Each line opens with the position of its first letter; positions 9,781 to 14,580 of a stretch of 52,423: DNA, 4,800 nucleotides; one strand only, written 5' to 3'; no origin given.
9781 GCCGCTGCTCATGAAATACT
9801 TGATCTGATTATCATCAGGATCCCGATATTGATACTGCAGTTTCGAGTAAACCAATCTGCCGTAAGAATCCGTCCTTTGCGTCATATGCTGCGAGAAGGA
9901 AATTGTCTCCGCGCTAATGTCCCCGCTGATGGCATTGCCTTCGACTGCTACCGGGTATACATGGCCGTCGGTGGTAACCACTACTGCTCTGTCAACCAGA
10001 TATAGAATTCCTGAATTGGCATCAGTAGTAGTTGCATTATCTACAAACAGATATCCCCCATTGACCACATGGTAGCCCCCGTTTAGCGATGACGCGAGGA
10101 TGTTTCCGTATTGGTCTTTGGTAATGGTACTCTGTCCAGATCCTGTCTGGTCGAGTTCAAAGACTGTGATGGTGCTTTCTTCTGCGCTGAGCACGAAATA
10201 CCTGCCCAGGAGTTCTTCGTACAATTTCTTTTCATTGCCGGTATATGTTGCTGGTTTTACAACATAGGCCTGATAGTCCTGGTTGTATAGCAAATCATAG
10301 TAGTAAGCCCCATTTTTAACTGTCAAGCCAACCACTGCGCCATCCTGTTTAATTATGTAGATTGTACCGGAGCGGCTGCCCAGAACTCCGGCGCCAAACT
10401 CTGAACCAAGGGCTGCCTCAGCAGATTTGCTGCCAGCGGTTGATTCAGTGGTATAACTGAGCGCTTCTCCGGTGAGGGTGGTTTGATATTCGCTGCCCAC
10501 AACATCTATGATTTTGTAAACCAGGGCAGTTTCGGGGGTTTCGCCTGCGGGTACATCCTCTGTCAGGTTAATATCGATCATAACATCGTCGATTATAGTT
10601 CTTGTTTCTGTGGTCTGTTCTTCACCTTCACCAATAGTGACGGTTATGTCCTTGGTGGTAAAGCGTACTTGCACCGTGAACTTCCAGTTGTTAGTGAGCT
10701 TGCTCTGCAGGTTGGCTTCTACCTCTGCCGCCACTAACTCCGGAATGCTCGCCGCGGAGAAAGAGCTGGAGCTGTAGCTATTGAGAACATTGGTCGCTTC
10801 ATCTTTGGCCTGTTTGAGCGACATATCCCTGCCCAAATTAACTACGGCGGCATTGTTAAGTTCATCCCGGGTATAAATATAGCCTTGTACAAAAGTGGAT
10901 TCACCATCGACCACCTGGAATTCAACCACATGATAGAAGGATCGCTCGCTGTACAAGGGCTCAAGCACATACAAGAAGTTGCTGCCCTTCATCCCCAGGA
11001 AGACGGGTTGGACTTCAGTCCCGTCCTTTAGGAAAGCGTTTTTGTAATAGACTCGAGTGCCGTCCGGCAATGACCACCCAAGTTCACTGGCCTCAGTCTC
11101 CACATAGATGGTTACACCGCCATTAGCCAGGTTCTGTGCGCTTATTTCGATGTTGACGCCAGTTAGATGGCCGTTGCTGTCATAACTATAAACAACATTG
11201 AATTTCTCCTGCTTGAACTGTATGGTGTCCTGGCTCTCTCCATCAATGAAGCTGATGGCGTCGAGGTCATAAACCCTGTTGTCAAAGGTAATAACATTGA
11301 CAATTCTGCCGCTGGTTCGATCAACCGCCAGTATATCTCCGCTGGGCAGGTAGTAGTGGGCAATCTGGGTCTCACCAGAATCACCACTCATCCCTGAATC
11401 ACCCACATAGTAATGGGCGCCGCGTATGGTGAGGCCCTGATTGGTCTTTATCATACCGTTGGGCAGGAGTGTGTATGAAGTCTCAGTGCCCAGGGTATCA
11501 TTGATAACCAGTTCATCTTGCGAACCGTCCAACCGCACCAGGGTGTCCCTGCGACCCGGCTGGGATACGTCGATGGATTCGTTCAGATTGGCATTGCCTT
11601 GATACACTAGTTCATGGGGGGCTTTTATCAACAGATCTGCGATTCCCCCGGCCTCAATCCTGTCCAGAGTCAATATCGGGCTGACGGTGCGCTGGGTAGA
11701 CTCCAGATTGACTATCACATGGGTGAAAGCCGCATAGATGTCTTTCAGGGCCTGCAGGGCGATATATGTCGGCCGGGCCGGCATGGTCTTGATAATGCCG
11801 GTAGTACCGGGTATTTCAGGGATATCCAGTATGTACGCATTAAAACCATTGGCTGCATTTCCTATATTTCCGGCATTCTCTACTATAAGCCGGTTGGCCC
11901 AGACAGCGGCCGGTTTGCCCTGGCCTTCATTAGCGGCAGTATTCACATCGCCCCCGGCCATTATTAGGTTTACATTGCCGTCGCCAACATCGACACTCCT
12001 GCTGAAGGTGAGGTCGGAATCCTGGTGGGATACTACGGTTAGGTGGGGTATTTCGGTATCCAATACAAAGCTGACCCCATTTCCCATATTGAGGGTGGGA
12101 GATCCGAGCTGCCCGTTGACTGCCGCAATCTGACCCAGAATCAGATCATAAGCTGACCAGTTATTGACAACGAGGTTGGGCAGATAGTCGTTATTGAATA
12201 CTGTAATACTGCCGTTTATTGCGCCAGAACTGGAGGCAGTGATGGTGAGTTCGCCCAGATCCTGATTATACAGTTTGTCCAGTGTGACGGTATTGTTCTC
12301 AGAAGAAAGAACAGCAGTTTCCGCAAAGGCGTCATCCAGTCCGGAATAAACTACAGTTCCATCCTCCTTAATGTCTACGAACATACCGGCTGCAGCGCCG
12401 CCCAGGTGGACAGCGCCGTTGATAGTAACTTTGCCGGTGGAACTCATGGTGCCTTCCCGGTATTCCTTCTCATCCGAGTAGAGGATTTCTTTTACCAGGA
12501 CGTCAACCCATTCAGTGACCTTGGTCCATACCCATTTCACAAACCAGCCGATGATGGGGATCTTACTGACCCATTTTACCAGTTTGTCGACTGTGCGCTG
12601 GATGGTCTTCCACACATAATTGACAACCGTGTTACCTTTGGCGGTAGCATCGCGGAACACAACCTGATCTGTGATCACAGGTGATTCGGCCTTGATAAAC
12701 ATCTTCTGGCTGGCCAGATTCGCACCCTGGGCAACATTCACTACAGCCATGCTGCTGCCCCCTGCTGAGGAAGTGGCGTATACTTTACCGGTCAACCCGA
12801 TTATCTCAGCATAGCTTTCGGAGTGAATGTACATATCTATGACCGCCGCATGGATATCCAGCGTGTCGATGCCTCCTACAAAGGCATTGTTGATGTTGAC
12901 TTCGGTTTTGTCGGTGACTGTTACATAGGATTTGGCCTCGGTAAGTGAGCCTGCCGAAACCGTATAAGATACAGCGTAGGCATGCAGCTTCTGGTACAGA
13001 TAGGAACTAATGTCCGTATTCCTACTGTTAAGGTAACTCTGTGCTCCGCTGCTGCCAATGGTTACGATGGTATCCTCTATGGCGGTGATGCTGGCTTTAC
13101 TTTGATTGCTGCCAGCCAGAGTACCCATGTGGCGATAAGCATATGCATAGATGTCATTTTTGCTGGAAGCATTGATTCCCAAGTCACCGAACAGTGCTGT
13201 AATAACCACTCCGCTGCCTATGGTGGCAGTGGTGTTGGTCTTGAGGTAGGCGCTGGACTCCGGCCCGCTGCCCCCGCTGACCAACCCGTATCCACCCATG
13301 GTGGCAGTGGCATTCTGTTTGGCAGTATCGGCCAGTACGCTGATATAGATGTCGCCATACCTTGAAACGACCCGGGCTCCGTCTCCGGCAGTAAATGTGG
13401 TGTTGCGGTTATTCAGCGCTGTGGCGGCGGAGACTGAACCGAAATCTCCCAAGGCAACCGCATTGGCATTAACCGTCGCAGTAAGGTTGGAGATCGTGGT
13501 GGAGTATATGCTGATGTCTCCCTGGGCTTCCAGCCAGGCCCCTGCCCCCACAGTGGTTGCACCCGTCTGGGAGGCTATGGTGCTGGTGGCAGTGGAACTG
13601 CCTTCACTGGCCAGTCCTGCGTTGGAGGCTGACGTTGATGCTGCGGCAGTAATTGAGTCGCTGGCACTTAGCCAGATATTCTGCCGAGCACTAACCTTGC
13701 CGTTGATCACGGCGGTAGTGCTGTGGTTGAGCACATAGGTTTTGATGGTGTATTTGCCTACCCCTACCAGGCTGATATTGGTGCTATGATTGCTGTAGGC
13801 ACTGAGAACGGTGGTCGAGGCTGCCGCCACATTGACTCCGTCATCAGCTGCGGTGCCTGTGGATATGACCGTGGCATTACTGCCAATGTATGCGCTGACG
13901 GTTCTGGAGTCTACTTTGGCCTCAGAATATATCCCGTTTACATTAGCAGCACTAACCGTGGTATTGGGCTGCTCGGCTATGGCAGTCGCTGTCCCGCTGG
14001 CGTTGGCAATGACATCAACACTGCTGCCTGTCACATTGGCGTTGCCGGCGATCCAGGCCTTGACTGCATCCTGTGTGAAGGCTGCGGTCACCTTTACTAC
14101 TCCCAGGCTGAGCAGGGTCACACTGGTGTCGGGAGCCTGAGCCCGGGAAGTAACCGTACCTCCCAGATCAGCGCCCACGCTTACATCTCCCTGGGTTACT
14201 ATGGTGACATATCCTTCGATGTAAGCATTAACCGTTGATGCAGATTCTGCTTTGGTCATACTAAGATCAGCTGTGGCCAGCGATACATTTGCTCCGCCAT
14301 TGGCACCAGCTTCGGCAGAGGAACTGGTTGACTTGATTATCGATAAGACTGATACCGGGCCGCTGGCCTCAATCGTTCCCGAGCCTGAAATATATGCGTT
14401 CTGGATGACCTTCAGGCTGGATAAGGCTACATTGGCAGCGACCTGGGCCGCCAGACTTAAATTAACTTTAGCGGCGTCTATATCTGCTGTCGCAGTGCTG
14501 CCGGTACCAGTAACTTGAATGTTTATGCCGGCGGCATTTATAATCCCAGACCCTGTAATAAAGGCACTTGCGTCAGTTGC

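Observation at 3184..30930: One uninterrupted 27.7-kb ORF: a 9,248-aa SLH-anchored filamentous surface protein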

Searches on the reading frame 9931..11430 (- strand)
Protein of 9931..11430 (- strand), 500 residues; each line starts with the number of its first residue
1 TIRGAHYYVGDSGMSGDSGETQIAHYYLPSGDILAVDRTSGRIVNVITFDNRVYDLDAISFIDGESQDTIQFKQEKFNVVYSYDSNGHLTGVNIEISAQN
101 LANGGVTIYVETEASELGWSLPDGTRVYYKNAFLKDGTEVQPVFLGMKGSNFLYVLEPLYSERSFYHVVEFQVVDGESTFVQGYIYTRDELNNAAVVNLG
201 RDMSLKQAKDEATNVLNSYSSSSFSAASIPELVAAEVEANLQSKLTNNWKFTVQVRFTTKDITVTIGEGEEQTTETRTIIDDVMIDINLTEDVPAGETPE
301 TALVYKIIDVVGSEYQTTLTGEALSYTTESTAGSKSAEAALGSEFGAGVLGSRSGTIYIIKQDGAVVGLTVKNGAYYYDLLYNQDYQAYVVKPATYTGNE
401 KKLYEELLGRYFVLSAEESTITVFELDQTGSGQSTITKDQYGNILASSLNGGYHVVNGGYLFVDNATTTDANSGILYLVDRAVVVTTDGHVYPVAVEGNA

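Call 30: search_protein_families(library=pfam, proteins=[window:9931-11430:-], max_evalue=5)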
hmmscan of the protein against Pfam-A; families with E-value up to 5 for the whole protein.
window:9931-11430:- (500 aa): 3 families
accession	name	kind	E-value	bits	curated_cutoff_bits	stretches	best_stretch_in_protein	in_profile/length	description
PF09343.15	DUF2460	-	0.096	12.6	30.4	1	222-273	144-195/205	Conserved hypothetical protein 2217 (DUF2460)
PF14381.12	EDR1_CTR1_ARMC3_pept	-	0.11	12.7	27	1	193-279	62-151/203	EDR1/CTR1/ARMC3, peptidase-like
PF10049.14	DUF2283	-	4.6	7.9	23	1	64-94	18-45/49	Protein of unknown function (DUF2283)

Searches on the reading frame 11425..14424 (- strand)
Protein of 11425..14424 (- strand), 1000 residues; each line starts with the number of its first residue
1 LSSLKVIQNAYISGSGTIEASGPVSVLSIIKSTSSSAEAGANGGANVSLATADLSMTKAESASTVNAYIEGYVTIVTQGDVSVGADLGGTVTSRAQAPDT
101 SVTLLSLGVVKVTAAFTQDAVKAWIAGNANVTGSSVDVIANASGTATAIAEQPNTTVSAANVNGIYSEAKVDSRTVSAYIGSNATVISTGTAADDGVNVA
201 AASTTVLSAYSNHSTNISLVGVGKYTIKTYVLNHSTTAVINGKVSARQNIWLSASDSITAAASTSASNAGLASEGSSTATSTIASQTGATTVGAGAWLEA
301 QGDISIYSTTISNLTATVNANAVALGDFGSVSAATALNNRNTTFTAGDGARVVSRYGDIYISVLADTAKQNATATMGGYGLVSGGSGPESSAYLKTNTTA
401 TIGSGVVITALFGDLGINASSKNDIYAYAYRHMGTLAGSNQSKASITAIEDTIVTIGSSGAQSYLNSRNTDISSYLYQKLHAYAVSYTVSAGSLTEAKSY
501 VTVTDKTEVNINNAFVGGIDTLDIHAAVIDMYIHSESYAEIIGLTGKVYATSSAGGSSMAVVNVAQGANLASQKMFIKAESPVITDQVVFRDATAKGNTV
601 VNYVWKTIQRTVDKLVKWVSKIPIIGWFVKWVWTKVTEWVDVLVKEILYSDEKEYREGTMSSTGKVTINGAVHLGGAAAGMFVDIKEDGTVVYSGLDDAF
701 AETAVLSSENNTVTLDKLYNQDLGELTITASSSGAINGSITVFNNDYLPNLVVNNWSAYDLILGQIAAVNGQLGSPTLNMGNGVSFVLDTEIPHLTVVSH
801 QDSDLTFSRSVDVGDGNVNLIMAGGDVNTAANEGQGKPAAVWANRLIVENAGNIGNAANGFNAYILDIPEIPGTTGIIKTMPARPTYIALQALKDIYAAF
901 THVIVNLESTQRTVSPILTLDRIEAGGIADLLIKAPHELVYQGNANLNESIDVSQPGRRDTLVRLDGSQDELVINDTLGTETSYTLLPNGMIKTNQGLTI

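Call 5: search_protein_families(library=pfam, proteins=[window:11425-14424:-], max_evalue=0.01)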
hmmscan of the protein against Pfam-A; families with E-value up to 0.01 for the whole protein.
window:11425-14424:- (1000 aa): 0 families

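Call 11: search_protein_families(library=ncbifam, proteins=[window:11425-14424:-], max_evalue=0.1)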
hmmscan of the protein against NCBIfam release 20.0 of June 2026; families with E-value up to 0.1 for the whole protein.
window:11425-14424:- (1000 aa): 2 families
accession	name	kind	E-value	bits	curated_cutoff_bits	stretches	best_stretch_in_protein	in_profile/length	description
NF012206.1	LktA_tand_53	repeat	0.0069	16.6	50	1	394-429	14-47/53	tandem repeat-containing filamentous protein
TIGR01216.1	ATP_synt_epsi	equivalog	0.057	13.4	67.25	0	102-153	40-91/130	ATP synthase F1 subunit epsilon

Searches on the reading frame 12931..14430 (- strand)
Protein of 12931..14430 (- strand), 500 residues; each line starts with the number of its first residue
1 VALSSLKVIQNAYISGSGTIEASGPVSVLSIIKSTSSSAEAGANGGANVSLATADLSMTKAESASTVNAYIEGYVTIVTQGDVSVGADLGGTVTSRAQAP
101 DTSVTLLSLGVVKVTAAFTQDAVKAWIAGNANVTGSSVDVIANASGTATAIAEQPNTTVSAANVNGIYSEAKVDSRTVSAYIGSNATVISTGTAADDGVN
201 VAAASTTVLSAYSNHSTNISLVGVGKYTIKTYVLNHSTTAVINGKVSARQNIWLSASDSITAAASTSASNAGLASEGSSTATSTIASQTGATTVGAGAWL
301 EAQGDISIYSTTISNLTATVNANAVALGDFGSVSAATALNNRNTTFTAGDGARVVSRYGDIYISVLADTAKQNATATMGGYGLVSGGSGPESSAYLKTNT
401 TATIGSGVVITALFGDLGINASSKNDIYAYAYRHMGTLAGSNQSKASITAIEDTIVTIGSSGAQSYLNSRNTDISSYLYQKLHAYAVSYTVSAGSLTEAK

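Call 30: search_protein_families(library=pfam, proteins=[window:12931-14430:-], max_evalue=5)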
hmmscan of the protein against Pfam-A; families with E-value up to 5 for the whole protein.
window:12931-14430:- (500 aa): 1 family
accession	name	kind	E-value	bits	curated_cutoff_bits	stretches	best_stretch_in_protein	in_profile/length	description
PF06754.17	PhnG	-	0.11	13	32.4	1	124-188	53-117/142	Phosphonate metabolism protein PhnG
